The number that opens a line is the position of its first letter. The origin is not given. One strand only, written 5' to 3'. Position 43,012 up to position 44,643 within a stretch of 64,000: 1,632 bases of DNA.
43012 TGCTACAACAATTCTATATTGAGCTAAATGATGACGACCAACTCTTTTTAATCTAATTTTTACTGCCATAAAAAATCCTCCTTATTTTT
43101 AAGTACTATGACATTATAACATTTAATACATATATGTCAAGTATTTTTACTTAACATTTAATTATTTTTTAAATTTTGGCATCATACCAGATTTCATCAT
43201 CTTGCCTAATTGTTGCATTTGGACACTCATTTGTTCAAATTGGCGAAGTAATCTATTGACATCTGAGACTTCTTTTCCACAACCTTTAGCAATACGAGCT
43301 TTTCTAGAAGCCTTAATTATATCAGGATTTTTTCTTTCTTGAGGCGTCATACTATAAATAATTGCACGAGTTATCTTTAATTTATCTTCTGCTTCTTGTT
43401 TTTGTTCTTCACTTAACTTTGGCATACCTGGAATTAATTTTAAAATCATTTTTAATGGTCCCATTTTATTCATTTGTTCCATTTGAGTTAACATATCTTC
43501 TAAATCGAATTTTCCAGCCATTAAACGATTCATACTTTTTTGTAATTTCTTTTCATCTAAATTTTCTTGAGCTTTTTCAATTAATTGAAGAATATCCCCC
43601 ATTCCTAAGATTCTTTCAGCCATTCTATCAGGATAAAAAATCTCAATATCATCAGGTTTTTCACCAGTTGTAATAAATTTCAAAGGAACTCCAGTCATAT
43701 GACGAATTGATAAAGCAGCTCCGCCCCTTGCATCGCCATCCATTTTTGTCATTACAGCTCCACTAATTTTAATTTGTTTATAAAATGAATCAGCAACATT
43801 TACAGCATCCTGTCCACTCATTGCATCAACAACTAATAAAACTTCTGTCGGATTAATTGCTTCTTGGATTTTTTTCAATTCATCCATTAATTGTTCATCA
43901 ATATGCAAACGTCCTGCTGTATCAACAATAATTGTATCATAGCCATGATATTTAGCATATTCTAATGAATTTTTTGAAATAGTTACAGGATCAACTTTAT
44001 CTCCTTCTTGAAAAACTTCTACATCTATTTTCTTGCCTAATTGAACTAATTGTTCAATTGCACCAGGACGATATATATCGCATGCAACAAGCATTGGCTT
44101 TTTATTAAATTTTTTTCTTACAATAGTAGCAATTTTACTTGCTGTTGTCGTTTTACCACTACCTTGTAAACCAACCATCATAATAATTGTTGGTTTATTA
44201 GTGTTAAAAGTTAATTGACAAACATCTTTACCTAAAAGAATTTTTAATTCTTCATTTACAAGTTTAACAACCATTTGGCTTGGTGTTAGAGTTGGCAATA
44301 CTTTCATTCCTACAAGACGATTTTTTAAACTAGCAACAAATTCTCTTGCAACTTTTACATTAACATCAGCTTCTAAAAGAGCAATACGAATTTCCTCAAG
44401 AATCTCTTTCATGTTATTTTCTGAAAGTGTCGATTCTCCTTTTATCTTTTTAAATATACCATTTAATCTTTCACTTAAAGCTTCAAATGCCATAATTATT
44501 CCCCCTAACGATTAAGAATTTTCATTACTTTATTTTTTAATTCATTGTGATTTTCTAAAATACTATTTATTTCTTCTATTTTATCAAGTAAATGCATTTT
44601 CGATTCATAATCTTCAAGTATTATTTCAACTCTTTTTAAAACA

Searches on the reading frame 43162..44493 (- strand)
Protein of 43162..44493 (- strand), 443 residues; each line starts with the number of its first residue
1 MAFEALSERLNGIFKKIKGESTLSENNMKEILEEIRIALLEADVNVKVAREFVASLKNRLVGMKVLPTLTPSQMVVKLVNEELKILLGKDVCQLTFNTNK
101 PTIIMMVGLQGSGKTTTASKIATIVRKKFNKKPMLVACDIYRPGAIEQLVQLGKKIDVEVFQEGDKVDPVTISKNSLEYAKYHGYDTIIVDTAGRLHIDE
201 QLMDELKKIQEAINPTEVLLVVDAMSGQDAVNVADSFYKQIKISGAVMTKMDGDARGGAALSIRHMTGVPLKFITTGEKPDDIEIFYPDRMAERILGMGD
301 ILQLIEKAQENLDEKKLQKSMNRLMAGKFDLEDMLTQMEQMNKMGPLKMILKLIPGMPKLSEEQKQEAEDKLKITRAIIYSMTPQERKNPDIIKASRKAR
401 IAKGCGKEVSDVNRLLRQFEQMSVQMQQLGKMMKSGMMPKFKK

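Call 83: search_protein_families(library=pfam, proteins=[window:43162-44493:-], max_evalue=0.000001)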
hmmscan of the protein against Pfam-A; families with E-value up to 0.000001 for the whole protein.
window:43162-44493:- (443 aa): 3 families
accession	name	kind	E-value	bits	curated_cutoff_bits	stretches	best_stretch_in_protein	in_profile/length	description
PF00448.28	SRP54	-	8.1e-77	257.7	22.7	1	101-297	1-196/196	SRP54-type protein, GTPase domain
PF02978.25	SRP_SPB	-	2.6e-33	114.7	27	1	328-426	1-91/91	Signal peptide binding domain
PF02881.24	SRP54_N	-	7.1e-21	74.7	22.4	1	6-83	1-75/75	SRP54-type protein, helical bundle domain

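Call 88: find_homologous_proteins(query=window:43162-44493:-, max_evalue=1e-50)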
Query window:43162-44493:- (443 aa): 8000 proteins with E <= 1e-50 among 8000 candidates; the best 120 are listed.
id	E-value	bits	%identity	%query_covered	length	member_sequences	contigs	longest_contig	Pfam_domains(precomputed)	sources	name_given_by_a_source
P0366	6.1e-280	946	100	100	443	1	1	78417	PF02881.25,PF02978.27,PF00448.29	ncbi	-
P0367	1.6e-264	895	94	100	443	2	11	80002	PF02881.25,PF02978.27,PF00448.29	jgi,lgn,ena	-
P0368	2.9e-262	888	93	100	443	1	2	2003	PF02881.25,PF02978.27,PF00448.29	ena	-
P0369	5.8e-262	887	93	100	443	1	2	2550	PF02881.25,PF02978.27,PF00448.29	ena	-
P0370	1.5e-261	885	93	100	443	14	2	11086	PF02881.25,PF02978.27,PF00448.29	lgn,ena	-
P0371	5.6e-260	880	93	100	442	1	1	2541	PF02881.25,PF02978.27,PF00448.29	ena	-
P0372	5.5e-219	745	78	100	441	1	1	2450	PF02881.25,PF02978.27,PF00448.29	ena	-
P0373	6.9e-219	745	78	100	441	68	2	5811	PF02881.25,PF02978.27,PF00448.29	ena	-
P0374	2.6e-218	743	78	100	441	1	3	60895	PF02881.25,PF02978.27,PF00448.29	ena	-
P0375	5.2e-218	742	78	100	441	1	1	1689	PF02881.25,PF02978.27,PF00448.29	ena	-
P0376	7.5e-218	741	78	100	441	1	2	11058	PF02881.25,PF02978.27,PF00448.29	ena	-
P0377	8.1e-218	741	78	100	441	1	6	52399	PF02881.25,PF02978.27,PF00448.29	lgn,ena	-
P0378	9.8e-218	741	77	100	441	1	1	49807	PF02881.25,PF02978.27,PF00448.29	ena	-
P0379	2.6e-217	740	77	100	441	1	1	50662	PF02881.25,PF02978.27,PF00448.29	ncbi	-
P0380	5.0e-217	739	78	100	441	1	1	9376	PF02881.25,PF02978.27,PF00448.29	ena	-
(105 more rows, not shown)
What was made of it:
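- Tried and rejected: The nearest named relatives are Erysipelotrichaceae, Erysipelotrichales and Bacilli MAGs at about 60% identity (call 88).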
